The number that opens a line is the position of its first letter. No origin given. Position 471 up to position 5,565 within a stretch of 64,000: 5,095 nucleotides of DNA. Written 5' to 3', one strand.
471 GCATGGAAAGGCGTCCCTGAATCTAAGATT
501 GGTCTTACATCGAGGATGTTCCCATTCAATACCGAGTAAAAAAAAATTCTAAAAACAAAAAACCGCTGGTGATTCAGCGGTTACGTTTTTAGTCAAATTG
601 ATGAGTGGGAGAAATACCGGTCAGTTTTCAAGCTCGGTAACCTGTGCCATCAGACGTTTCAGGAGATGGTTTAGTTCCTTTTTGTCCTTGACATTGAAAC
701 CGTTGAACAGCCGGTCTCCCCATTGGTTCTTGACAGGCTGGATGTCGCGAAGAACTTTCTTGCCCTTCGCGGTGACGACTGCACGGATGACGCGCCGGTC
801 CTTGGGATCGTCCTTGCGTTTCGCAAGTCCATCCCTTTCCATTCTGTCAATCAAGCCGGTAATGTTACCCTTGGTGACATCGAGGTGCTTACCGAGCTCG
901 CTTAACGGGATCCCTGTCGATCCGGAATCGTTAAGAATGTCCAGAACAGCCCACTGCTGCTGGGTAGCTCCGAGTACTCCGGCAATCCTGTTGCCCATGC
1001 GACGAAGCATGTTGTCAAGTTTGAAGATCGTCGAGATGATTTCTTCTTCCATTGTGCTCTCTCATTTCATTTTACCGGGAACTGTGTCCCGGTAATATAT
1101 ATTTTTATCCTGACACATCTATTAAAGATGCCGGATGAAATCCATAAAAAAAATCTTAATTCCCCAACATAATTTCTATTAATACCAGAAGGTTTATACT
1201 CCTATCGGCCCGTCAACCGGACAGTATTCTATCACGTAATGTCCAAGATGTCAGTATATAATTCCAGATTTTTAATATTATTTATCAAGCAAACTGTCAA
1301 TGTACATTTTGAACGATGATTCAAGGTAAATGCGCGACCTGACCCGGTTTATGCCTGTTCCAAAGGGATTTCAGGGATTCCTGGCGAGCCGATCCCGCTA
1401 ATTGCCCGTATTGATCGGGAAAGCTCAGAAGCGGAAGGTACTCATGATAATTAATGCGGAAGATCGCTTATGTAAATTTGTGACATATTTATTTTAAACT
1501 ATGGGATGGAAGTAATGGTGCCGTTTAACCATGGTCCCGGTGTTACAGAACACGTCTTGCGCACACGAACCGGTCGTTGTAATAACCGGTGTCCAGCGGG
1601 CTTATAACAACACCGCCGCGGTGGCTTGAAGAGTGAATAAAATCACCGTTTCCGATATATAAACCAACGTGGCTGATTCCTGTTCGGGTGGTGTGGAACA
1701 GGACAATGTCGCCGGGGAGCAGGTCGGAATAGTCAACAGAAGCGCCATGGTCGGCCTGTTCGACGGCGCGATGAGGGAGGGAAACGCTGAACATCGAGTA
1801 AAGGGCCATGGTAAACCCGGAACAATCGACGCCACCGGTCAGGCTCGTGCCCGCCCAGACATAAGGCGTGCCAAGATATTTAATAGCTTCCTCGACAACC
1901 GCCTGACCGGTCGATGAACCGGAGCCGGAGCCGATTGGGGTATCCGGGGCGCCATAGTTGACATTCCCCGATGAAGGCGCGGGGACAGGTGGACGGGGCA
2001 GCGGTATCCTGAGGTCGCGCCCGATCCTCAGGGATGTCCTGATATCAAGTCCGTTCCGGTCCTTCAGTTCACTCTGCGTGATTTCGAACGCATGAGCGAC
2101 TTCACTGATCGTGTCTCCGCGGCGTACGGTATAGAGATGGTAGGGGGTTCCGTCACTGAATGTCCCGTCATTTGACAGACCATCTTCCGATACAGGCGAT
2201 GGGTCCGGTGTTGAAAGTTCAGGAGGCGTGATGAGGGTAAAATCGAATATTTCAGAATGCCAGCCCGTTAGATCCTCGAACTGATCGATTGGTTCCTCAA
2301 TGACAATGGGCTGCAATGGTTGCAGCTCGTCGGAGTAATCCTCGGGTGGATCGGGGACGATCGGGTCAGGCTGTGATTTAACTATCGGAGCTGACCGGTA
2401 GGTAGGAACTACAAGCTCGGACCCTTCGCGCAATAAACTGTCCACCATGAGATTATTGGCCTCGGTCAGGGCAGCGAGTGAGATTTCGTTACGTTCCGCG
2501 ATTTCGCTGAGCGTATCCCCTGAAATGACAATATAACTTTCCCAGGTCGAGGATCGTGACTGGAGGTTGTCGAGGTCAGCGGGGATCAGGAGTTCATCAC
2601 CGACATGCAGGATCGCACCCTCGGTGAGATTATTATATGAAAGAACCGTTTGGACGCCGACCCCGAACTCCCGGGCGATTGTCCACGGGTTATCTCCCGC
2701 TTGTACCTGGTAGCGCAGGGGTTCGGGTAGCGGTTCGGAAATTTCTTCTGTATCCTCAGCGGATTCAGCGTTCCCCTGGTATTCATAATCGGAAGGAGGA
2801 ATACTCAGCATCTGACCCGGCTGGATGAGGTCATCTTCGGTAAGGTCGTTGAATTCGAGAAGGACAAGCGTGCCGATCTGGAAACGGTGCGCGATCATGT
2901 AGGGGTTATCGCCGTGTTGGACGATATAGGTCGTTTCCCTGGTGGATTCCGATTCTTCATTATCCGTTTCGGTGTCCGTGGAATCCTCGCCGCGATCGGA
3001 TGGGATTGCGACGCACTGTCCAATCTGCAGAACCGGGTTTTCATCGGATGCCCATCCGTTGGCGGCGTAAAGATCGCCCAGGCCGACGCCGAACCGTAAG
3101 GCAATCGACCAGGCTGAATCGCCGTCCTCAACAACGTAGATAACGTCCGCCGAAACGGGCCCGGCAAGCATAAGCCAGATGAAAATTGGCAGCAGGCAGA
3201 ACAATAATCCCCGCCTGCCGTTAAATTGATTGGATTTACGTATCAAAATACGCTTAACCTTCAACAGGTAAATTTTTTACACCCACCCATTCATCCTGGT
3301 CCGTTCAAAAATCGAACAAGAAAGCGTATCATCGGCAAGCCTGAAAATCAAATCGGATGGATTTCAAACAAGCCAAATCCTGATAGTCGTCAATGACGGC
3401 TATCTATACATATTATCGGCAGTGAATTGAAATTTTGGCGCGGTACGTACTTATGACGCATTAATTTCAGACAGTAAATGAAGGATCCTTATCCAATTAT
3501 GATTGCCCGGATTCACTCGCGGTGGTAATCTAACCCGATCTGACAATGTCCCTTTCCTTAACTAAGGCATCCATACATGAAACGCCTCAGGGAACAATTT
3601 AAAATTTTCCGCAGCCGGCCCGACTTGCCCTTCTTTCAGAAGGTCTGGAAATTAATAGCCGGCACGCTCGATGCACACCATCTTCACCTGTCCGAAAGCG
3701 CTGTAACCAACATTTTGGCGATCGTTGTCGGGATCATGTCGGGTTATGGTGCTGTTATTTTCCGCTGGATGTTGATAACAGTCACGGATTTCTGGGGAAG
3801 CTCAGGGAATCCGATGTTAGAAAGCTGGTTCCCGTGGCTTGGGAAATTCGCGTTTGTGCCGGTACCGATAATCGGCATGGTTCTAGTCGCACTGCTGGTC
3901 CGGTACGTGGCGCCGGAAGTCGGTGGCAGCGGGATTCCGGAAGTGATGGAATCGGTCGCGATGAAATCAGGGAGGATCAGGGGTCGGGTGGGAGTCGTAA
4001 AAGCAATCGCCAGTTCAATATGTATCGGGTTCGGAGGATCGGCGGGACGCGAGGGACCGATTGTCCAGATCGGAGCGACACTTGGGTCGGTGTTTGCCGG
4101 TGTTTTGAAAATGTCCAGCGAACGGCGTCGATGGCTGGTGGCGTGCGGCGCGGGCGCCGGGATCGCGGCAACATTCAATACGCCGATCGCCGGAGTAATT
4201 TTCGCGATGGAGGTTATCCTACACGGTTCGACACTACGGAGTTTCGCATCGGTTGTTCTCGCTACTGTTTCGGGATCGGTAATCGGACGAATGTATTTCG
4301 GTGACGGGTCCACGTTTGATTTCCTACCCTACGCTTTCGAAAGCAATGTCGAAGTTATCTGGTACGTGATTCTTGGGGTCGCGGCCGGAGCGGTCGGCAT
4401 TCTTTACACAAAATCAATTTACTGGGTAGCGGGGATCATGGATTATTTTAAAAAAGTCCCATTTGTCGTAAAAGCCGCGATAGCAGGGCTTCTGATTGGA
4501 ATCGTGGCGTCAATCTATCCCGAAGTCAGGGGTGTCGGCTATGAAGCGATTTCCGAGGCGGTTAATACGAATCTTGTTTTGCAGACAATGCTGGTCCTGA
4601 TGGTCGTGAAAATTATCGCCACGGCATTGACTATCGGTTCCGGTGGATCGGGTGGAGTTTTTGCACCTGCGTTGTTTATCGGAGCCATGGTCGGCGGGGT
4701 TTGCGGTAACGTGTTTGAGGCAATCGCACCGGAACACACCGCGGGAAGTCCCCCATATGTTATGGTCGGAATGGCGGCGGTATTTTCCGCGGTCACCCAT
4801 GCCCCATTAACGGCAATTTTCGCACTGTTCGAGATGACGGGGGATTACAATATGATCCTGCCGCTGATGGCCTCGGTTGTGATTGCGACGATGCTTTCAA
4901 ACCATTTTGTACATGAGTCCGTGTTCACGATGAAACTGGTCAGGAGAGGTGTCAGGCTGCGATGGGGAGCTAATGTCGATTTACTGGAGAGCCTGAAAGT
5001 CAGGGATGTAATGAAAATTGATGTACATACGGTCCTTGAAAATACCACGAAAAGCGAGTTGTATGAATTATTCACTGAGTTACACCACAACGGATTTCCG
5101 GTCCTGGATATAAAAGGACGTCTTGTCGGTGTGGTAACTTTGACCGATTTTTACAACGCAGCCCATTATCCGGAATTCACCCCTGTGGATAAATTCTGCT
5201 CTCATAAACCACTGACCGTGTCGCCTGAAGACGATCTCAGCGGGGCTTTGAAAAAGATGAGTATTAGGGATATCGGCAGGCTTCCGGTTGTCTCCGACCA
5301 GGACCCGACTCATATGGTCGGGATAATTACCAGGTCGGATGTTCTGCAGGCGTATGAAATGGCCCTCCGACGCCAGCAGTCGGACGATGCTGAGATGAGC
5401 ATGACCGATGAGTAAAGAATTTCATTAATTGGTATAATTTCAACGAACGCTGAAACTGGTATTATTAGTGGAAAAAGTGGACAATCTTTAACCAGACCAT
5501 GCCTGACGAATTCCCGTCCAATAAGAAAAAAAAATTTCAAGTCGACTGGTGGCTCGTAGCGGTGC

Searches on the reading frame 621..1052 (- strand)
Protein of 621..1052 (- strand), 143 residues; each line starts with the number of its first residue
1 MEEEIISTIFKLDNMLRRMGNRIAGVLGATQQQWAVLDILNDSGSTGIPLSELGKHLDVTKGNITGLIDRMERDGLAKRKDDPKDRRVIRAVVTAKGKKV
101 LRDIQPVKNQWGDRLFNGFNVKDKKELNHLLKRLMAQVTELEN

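Call 71: search_protein_families(library=pfam, proteins=[window:621-1052:-], max_evalue=0.1)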
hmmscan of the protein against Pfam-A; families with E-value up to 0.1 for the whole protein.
window:621-1052:- (143 aa): 7 families
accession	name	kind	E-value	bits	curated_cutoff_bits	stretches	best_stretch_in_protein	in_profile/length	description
PF01047.28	MarR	-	3.4e-14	52.9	24.6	1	30-88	2-58/59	MarR family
PF12802.13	MarR_2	-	5.6e-12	46.1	27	1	29-87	3-60/61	MarR family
PF13463.12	HTH_27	-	6.7e-08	33.1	22.2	1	30-97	2-68/68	Winged helix DNA-binding domain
PF22381.2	Staph_reg_Sar_Rot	-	0.0022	18.5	27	1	30-104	13-85/85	Transcriptional regulator SarA/Rot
PF13412.12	HTH_24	-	0.019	15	21.9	1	36-76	8-46/48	Winged helix-turn-helix DNA-binding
PF04182.18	B-block_TFIIIC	-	0.046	14.2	22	0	31-80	2-51/73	B-block binding subunit of TFIIIC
PF24657.1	DUF7646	-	0.055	13.9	27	0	36-91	19-75/85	Domain of unknown function (DUF7646)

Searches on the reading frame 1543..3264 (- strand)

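Call 3: search_protein_families(library=pfam, proteins=[window:1543-3264:-], max_evalue=0.01)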
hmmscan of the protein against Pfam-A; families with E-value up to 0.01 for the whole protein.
window:1543-3264:- (573 aa): 7 families
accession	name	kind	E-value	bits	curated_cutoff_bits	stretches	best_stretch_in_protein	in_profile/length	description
PF01476.26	LysM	-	1e-54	182.7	20.9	5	185-228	1-43/43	LysM domain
PF23473.1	LysM3_LYK4_5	-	1.4e-28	99.2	29.3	3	112-152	4-43/48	LYK4/5 LysM3 domain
PF00877.26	NLPC_P60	-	4.9e-27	94.4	23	1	465-571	1-105/105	NlpC/P60 family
PF23446.1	LysM1_NFP_LYK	-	3.1e-11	44.4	36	0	192-229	17-55/60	NFP/LYK LysM1 domain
PF23472.1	LysM2_CERK1_LYK3_4_5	-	1e-07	32.2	27.4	0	243-287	7-54/56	LYK3/4/5 LysM2 domain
PF23577.1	LysM_RLK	-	3.6e-06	27.3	27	0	185-211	3-29/44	LysM domain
PF23462.1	LysM3_NFP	-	0.0014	19.6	28.1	0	188-228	8-47/48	NFP LysM3 domain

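Call 4: search_protein_families(library=ncbifam, proteins=[window:1543-3264:-], max_evalue=0.01)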
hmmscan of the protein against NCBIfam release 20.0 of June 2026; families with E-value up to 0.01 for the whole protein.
window:1543-3264:- (573 aa): 24 families
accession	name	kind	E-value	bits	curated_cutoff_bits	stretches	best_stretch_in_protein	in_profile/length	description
NF050804.1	CellDivDipMCaul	equivalog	1.7e-30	106.4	900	2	182-421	133-354/634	cell division endopeptidase DipM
NF010495.0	PRK13914.1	equivalog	1.8e-29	103.1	647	2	448-545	361-456/481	invasion associated endopeptidase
NF008050.0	PRK10783.1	equivalog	8.7e-28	96.8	508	4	103-226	336-446/457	murein transglycosylase D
TIGR02899.1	spore_safA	subfamily_domain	1.9e-24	85.3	67.85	3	45-88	1-43/44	SafA/ExsA family spore coat assembly protein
NF004974.0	PRK06347.1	equivalog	4.2e-24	85.5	701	1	41-227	406-591/592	1,4-beta-N-acetylmuramoylhydrolase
NF008096.1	PRK10838.1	equivalog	6.9e-24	84.7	186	1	462-573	77-186/189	bifunctional murein DD-endopeptidase/murein LD-carboxypeptidase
NF042931.1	SAG1386_EF1546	equivalog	7.6e-24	84.6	80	3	94-155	93-157/158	SAG1386/EF1546 family surface-associated protein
NF038345.1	wall_hydro_RipC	exception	2.1e-22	80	425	1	426-560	223-354/362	peptidoglycan hydrolase RipC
NF047755.1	LIC_10271_M23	exception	4.3e-22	78.9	180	2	105-177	19-93/207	LIC_10271 family cell wall hydrolase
NF041208.1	celldiv_DipM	equivalog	2.5e-20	73.1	740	2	38-93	181-233/419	cell division endopeptidase DipM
TIGR02907.1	spore_VI_D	equivalog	1.9e-19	70.5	169.85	2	100-156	289-344/344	stage VI sporulation protein D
NF040883.1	amid_act_ActS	equivalog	2.5e-15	56.4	375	1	365-421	27-79/242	amidase activator ActS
NF040678.1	EntFM_CwpFM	equivalog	5.9e-15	55.2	720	1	449-565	308-423/430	enterotoxin EntFM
NF010723.1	PRK14125.1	equivalog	2.7e-13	49.7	60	0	183-229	33-86/87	cell division suppressor protein YneA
NF052398.1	Agg_Promo_Fact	equivalog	3.8e-13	50.1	170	0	242-291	29-78/202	aggregation-promoting factor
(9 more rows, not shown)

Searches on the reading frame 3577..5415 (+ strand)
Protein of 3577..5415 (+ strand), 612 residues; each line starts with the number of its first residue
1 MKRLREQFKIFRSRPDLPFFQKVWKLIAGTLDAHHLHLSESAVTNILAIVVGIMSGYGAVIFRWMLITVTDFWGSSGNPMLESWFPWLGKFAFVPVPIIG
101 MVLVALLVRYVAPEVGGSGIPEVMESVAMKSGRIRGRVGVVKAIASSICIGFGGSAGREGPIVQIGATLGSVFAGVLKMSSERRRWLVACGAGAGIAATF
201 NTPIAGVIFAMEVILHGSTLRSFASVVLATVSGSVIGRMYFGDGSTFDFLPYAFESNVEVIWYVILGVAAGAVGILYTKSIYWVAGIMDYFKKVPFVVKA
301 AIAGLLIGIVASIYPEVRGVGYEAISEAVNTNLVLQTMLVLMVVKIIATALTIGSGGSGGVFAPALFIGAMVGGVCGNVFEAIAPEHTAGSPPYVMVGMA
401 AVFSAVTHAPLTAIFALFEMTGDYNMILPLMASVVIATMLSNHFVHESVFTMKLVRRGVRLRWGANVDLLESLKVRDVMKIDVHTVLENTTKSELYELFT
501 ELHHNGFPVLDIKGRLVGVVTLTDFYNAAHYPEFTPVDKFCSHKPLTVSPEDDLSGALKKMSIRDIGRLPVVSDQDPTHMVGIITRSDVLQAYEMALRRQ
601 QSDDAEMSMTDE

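Call 3: search_protein_families(library=pfam, proteins=[window:3577-5415:+], max_evalue=0.01)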
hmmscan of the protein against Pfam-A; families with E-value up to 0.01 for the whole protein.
window:3577-5415:+ (612 aa): 2 families
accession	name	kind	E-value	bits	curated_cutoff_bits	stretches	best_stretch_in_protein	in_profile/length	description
PF00654.25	Voltage_CLC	-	2.5e-103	346.3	24.8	1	100-441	1-345/346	Voltage gated chloride channel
PF00571.33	CBS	-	2.5e-24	85.8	24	2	539-593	3-55/57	CBS domain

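Call 4: search_protein_families(library=ncbifam, proteins=[window:3577-5415:+], max_evalue=0.01)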
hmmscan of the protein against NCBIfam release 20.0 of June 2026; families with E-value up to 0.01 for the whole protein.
window:3577-5415:+ (612 aa): 23 families
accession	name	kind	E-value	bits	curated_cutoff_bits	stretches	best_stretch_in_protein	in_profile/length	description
NF002505.0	PRK01862.1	equivalog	1.8e-99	334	482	1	34-595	14-572/577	ClcB-like voltage-gated chloride channel protein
NF003640.0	PRK05277.1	equivalog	6.4e-75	252.6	350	1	42-454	31-447/471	H(+)/Cl(-) exchange transporter ClcA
NF002437.0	PRK01610.1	equivalog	2.9e-44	151.8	425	1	47-453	18-424/429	voltage-gated ClC-type chloride channel ClcB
NF038279.1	TF_CBS_SpxR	exception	1.4e-11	43.8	600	1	485-595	201-307/427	CBS-HotDog domain-containing transcription factor SpxR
NF041552.1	TF_PrdR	equivalog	1.2e-10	40.4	795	1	472-599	5-131/577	sigma-54 dependent transcriptional regulator PrdR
TIGR01302.1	IMP_dehydrog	equivalog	2.5e-09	36.5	481.5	2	472-534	142-205/450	IMP dehydrogenase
NF005869.0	PRK07807.1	equivalog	8.3e-08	31.7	549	2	470-592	86-203/479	GuaB1 family IMP dehydrogenase-related protein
NF053603.1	HhpR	exception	7.8e-07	28.5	520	1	473-593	1-117/282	CBS domain-containing high hydrostatic pressure regulator HhpR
TIGR01186.1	proV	subfamily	4.5e-06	26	326.6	1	466-593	232-357/363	betaine/proline/choline family ABC transporter ATP-binding protein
NF041630.1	CBS_CbpB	equivalog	5.9e-06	26.2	125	1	500-597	38-139/143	cyclic-di-AMP-binding protein CbpB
NF011443.0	PRK14869.1-5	equivalog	2.8e-05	22.8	335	0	473-527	69-123/546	putative manganese-dependent inorganic diphosphatase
NF041569.1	A-tRNAntase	equivalog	3.7e-05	22.2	1440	1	475-595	311-428/880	A-adding tRNA nucleotidyltransferase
NF052358.1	GMPRedGuaB1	equivalog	6.1e-05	22.4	675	1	470-592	86-203/479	GMP reductase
NF011447.0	PRK14869.2-3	equivalog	0.00012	20.8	522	0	547-595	80-126/540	putative manganese-dependent inorganic diphosphatase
NF011449.0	PRK14869.2-5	equivalog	0.00043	19.4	411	0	542-607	75-138/451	putative manganese-dependent inorganic diphosphatase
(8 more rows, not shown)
